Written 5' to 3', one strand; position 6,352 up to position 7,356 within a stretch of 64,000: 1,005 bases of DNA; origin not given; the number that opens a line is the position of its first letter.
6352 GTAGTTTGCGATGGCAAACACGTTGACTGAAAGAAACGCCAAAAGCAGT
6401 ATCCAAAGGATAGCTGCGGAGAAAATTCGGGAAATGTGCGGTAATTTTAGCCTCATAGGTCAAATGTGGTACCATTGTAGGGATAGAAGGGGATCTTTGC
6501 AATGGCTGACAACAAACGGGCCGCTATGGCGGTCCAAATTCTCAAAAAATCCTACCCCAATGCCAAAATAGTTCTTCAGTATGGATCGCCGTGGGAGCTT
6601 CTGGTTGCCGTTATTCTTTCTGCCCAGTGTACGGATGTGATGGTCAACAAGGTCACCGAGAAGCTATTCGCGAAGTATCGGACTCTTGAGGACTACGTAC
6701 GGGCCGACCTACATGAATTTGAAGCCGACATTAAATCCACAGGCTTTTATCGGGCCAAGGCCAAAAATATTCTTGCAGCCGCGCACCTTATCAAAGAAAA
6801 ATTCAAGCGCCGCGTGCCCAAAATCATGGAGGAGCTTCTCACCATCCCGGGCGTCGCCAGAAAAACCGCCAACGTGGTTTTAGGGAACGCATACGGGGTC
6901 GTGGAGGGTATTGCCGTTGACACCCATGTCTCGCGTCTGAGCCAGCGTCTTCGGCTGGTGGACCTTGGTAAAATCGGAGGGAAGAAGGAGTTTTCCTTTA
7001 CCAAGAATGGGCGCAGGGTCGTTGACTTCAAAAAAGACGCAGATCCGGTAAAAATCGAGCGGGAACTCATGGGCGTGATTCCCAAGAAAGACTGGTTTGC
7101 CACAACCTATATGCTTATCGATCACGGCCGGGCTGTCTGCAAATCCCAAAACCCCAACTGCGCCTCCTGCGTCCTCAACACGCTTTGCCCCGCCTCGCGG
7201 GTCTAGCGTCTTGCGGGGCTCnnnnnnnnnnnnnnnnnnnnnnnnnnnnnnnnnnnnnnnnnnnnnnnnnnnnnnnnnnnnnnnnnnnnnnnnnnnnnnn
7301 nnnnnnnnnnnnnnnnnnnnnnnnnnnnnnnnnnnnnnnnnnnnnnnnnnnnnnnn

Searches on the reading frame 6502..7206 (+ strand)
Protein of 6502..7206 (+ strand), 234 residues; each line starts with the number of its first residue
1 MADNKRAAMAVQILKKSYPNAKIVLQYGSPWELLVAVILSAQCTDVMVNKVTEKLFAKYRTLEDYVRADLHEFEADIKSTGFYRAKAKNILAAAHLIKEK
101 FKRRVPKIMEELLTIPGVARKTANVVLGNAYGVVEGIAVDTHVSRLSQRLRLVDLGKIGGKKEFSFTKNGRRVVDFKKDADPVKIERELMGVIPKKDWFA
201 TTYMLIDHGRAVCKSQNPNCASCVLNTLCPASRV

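Call 40: search_protein_families(library=pfam, proteins=[window:6502-7206:+], max_evalue=0.001)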
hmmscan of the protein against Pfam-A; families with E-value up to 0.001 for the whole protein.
window:6502-7206:+ (234 aa): 2 families
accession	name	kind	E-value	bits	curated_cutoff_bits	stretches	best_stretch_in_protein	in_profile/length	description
PF00730.31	HhH-GPD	-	3.4e-22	79.3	26.2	1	35-154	1-90/108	HhH-GPD superfamily base excision DNA repair protein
PF00633.29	HHH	-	0.00043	20.4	24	0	105-127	6-28/30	Helix-hairpin-helix motif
